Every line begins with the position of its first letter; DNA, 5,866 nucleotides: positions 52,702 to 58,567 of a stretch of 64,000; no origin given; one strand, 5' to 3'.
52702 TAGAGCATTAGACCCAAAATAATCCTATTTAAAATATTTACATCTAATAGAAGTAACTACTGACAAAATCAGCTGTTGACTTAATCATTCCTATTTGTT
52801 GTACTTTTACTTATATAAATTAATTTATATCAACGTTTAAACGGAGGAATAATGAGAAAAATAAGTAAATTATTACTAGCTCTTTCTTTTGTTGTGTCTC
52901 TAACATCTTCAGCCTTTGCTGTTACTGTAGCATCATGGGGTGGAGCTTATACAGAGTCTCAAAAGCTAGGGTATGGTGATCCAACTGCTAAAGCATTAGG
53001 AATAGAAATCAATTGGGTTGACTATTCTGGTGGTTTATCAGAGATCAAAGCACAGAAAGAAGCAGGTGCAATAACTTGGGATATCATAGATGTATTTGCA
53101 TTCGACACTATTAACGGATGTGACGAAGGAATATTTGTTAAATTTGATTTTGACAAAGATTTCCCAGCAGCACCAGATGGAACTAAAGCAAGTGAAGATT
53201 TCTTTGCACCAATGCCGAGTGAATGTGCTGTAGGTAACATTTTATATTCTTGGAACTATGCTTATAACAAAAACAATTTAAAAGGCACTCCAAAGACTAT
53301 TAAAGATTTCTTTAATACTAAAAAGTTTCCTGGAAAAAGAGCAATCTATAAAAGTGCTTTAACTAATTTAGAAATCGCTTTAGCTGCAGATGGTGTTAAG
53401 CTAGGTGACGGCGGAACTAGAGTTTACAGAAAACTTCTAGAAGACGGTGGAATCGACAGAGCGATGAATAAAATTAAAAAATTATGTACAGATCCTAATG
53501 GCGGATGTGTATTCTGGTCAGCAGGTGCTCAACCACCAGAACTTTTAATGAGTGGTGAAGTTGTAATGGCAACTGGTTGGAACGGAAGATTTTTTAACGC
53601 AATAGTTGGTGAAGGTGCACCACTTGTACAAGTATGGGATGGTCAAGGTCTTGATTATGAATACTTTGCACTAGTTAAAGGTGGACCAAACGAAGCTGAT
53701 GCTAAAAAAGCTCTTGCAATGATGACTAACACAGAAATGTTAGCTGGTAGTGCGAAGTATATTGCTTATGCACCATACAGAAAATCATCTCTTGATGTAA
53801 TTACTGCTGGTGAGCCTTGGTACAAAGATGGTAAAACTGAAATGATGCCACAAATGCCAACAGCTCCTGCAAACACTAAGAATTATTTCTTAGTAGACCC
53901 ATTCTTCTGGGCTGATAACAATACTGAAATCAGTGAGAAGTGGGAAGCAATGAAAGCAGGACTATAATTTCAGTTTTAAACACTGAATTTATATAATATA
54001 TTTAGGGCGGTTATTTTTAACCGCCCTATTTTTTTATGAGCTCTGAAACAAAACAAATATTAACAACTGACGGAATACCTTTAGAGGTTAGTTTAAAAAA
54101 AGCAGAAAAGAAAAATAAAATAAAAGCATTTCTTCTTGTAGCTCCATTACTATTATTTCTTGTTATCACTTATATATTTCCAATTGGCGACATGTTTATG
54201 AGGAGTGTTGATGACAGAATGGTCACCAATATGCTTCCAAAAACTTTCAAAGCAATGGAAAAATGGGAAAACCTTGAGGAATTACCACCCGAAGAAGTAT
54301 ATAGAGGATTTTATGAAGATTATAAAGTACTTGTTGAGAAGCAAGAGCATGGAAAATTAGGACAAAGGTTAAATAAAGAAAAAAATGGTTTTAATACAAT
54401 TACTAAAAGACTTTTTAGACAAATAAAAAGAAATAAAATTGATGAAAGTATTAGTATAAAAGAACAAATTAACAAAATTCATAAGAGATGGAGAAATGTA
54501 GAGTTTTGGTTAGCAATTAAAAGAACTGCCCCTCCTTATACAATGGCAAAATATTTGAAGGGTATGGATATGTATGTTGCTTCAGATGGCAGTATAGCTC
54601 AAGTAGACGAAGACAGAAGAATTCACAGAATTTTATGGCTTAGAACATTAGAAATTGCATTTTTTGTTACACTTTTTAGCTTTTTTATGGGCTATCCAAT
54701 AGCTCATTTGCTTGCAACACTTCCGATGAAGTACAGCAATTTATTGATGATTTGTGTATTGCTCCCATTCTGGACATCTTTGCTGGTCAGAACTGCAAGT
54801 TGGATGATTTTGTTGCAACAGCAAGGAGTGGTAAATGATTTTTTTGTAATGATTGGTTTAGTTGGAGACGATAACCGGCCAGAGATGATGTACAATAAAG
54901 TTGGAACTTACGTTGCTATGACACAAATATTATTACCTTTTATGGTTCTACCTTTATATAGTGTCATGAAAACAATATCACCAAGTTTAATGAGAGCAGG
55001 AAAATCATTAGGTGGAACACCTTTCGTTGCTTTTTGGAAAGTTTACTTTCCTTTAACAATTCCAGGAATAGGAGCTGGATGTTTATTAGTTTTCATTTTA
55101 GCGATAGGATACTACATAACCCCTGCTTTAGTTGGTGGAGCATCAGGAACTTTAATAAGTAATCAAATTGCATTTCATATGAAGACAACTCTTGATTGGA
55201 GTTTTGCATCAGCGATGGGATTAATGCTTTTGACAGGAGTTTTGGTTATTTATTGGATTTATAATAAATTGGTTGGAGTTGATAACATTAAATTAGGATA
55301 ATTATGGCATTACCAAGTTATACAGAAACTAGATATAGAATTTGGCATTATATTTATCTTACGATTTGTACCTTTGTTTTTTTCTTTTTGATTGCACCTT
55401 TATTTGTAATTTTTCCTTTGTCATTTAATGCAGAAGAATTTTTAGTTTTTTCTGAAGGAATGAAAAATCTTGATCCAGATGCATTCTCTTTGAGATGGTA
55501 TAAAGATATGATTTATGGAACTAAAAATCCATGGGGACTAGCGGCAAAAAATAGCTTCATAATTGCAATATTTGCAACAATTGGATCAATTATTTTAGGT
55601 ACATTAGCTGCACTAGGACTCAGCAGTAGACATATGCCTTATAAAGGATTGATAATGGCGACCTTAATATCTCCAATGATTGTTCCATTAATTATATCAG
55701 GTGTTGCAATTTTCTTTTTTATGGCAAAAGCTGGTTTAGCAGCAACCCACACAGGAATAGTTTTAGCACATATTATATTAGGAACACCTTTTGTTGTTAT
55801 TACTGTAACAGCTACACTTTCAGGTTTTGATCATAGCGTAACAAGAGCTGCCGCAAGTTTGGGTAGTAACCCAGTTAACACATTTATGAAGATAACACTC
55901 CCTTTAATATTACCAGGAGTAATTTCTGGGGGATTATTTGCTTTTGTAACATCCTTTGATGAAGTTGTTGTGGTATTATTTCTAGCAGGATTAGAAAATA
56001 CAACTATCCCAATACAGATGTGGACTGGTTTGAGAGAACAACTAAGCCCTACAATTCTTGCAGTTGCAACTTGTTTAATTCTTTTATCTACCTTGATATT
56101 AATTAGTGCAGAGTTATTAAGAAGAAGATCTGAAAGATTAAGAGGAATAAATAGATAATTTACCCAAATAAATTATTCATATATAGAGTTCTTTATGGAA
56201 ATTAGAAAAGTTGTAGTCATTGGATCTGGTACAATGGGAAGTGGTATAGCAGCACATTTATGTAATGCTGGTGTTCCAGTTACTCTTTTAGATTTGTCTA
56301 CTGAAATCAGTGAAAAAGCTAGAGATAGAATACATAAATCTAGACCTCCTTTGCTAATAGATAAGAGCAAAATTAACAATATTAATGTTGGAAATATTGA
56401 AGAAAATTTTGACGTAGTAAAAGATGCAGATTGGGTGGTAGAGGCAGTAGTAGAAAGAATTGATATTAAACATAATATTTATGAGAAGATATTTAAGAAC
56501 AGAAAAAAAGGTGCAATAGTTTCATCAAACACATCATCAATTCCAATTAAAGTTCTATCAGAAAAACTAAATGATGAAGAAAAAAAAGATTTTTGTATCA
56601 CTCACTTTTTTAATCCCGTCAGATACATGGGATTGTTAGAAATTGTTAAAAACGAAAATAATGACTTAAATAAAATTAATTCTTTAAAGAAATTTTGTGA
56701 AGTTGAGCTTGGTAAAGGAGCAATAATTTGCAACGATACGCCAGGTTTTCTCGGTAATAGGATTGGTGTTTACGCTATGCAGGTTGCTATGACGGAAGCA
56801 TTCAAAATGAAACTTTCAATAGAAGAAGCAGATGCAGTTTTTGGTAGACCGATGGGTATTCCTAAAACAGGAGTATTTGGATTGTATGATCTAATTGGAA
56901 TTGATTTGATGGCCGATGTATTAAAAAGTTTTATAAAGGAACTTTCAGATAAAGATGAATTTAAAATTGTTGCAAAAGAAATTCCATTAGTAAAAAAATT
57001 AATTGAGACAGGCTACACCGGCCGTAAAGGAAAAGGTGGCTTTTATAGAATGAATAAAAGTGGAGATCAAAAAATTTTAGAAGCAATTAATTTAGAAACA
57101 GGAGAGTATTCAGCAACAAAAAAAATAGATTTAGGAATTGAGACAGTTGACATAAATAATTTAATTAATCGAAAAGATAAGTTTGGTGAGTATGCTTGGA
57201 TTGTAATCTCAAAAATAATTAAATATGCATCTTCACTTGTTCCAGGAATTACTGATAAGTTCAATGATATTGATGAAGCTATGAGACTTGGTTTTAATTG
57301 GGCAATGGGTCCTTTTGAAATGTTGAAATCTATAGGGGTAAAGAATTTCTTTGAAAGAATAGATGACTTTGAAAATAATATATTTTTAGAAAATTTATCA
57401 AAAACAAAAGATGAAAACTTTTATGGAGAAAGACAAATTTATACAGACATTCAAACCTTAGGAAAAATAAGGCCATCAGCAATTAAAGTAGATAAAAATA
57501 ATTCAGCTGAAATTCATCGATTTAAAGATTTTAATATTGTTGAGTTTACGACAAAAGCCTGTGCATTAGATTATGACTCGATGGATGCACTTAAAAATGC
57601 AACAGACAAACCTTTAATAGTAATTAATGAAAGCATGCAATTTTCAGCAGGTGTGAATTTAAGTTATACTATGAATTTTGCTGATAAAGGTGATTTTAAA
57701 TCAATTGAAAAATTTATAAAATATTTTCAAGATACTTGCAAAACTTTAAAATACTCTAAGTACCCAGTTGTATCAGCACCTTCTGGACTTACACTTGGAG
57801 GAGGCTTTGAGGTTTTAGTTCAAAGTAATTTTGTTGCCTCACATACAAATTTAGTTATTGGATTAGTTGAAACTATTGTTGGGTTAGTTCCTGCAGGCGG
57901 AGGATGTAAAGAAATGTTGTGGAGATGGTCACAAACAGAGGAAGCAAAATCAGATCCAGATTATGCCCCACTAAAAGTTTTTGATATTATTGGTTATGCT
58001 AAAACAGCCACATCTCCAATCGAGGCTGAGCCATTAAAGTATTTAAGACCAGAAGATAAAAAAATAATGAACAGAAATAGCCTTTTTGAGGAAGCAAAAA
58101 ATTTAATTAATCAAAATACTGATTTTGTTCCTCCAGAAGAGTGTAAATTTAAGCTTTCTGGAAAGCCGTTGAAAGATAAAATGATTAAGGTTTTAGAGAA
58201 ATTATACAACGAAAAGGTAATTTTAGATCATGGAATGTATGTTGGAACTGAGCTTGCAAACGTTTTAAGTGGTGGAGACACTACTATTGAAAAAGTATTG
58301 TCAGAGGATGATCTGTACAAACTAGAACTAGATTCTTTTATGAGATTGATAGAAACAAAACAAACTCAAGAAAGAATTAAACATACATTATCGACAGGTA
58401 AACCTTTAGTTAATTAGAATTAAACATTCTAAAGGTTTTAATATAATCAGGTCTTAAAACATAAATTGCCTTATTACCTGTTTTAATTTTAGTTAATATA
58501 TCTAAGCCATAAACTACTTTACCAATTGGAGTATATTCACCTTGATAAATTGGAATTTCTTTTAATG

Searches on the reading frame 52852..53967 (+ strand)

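Call 9: search_protein_families(library=ncbifam, proteins=[window:52852-53967:+], max_evalue=1e-10)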
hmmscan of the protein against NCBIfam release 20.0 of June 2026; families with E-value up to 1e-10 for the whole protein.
window:52852-53967:+ (371 aa): 0 families

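Call 10: search_protein_families(library=pfam, proteins=[window:52852-53967:+], max_evalue=0.00001)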
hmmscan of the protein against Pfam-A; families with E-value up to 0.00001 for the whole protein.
window:52852-53967:+ (371 aa): 1 family
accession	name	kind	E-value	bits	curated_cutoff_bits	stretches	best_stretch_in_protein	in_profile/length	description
PF13416.11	SBP_bac_8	-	3.8e-26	93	27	1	46-326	8-273/279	Bacterial extracellular solute-binding protein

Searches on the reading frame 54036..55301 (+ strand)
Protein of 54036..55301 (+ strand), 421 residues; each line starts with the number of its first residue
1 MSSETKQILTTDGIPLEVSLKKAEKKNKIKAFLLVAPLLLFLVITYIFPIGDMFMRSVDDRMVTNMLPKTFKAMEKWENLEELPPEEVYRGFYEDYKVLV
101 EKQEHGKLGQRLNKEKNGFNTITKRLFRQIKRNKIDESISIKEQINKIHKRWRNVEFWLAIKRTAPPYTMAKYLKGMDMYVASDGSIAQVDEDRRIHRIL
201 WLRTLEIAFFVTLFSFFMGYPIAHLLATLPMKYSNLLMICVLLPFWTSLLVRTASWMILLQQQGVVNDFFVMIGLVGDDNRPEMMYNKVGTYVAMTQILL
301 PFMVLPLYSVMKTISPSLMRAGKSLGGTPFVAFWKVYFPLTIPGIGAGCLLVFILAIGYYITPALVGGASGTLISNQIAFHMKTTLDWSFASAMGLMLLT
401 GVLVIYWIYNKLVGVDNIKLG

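Call 9: search_protein_families(library=ncbifam, proteins=[window:54036-55301:+], max_evalue=1e-10)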
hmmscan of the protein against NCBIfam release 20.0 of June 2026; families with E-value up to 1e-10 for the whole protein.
window:54036-55301:+ (421 aa): 9 families
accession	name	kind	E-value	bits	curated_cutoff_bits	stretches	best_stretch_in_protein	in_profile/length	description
NF007044.0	PRK09497.1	equivalog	5.8e-46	157.2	348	1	201-413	65-278/285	spermidine/putrescine ABC transporter permease PotB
NF007963.0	PRK10683.1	equivalog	3.1e-40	138.5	489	1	161-410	59-307/317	putrescine ABC transporter permease PotH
NF011624.0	PRK15050.1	equivalog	1.1e-16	60.9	247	1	190-411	65-284/297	2-aminoethylphosphonate ABC transporter permease subunit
NF043074.1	MMSYN1_0196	equivalog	1.9e-16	60.2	350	1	202-410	68-260/277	spermidine/putrescine ABC transporter permease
TIGR02139.1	permease_CysT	equivalog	1.9e-15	57.2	246.1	1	204-412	55-258/265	sulfate ABC transporter permease subunit CysT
TIGR01581.1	Mo_ABC_porter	hypoth_equivalog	1.4e-14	54.2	210.3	1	193-404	16-223/225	ABC transporter permease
TIGR00969.1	3a0106s02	subfamily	7.8e-14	51.8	240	1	192-409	55-266/272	sulfate ABC transporter permease subunit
TIGR03226.1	PhnU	equivalog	2.2e-12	47.1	283.45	1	198-411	91-302/311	2-aminoethylphosphonate ABC transporter permease subunit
TIGR02141.1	modB_ABC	equivalog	3e-12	46.6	182.6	1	204-405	3-199/208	molybdate ABC transporter permease subunit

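Call 10: search_protein_families(library=pfam, proteins=[window:54036-55301:+], max_evalue=0.00001)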
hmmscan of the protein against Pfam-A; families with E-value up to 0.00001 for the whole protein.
window:54036-55301:+ (421 aa): 1 family
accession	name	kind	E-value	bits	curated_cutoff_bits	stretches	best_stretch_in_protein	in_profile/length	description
PF00528.27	BPD_transp_1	-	9.1e-08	32.5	26.4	1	221-410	3-176/184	Binding-protein-dependent transport system inner membrane component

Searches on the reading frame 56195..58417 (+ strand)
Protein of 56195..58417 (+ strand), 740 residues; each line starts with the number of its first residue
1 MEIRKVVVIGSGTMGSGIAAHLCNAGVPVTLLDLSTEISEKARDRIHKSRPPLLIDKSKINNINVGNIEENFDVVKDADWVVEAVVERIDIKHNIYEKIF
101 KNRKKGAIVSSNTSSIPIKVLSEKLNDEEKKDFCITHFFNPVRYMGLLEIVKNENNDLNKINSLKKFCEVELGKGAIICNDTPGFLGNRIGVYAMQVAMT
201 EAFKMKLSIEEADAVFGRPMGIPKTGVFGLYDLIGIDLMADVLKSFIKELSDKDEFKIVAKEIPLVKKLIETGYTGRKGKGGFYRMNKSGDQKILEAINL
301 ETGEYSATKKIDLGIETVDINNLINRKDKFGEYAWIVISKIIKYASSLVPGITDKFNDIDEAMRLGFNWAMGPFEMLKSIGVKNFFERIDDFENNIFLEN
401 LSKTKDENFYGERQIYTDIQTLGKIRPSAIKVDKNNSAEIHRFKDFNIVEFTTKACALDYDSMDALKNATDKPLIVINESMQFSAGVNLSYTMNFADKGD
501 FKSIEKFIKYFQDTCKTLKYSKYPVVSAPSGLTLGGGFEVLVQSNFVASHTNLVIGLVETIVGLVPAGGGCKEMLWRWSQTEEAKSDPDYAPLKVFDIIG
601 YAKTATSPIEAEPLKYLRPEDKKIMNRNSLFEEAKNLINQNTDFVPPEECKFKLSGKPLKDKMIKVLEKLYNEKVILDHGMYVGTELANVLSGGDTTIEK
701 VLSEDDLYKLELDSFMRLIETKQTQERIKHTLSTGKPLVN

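Call 9: search_protein_families(library=ncbifam, proteins=[window:56195-58417:+], max_evalue=1e-10)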
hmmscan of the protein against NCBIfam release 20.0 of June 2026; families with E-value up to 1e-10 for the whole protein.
window:56195-58417:+ (740 aa): 19 families
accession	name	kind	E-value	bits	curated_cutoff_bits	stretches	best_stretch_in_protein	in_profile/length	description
NF052272.1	Staph_FadB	exception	5.2e-150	501.1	999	1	1-740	1-752/752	3-hydroxyacyl-CoA dehydrogenase/crotonase FadB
NF006124.0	PRK08268.1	subfamily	1.7e-51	175.8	508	1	2-293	6-294/507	3-hydroxyacyl-CoA dehydrogenase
NF008727.0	PRK11730.1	equivalog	8e-51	173.2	870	1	3-393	313-691/717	fatty acid oxidation complex subunit alpha FadB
NF004474.0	PRK05808.1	subfamily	7.1e-50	169.9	408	1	1-285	1-281/283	3-hydroxybutyryl-CoA dehydrogenase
NF006722.0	PRK09260.1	equivalog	9.4e-44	149.8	429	1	3-290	2-285/289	3-hydroxyacyl-CoA dehydrogenase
NF008363.0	PRK11154.1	equivalog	6.7e-43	146.8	869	1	2-393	308-682/708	fatty acid oxidation complex subunit alpha FadJ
NF005715.0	PRK07530.1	equivalog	2.4e-41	142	420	1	1-287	2-284/292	3-hydroxybutyryl-CoA dehydrogenase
NF005875.0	PRK07819.1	subfamily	3.7e-41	141.4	319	1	2-285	4-285/287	3-hydroxybutyryl-CoA dehydrogenase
NF004699.0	PRK06035.1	equivalog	7.6e-41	140.2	500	1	1-286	1-290/294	3-hydroxyacyl-CoA dehydrogenase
TIGR02437.1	FadB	equivalog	9.1e-41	140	933.55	1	4-392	314-690/714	fatty acid oxidation complex subunit alpha FadB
TIGR02279.1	PaaC-3OHAcCoADH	equivalog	2.5e-39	135.5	669.4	1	3-316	5-315/503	3-hydroxyacyl-CoA dehydrogenase PaaH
NF006143.0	PRK08293.1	equivalog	9.4e-35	120.3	312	1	1-287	2-288/291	3-hydroxyacyl-CoA dehydrogenase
TIGR02441.1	fa_ox_alpha_mit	equivalog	2.6e-34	118.4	964.65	1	2-393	334-712/737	fatty acid oxidation complex subunit alpha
TIGR02440.1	FadJ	equivalog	9.3e-34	116.7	968.45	1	2-308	303-587/699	fatty acid oxidation complex subunit alpha FadJ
NF042925.1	FHMPC_DH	equivalog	4.5e-29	101.7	500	1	5-287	2-281/304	5-formyl-3-hydroxy-2-methylpyridine 4-carboxylate 5-dehydrogenase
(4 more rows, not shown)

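Call 10: search_protein_families(library=pfam, proteins=[window:56195-58417:+], max_evalue=0.00001)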
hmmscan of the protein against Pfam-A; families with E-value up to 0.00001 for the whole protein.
window:56195-58417:+ (740 aa): 5 families
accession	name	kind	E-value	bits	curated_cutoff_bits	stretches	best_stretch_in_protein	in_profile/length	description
PF02737.24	3HCDH_N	-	4.5e-43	147.7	22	1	5-182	1-180/180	3-hydroxyacyl-CoA dehydrogenase, NAD binding domain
PF00725.27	3HCDH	-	3.5e-20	72.8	22.1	1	184-285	1-96/97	3-hydroxyacyl-CoA dehydrogenase, C-terminal domain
PF16113.10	ECH_2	-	1.1e-06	28.9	27.2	1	465-571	29-136/335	Enoyl-CoA hydratase/isomerase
PF00378.25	ECH_1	-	2.4e-06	27.5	27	1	480-571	50-137/251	Enoyl-CoA hydratase/isomerase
PF03446.21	NAD_binding_2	-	9.6e-06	26.1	21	0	5-115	1-95/161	NAD binding domain of 6-phosphogluconate dehydrogenase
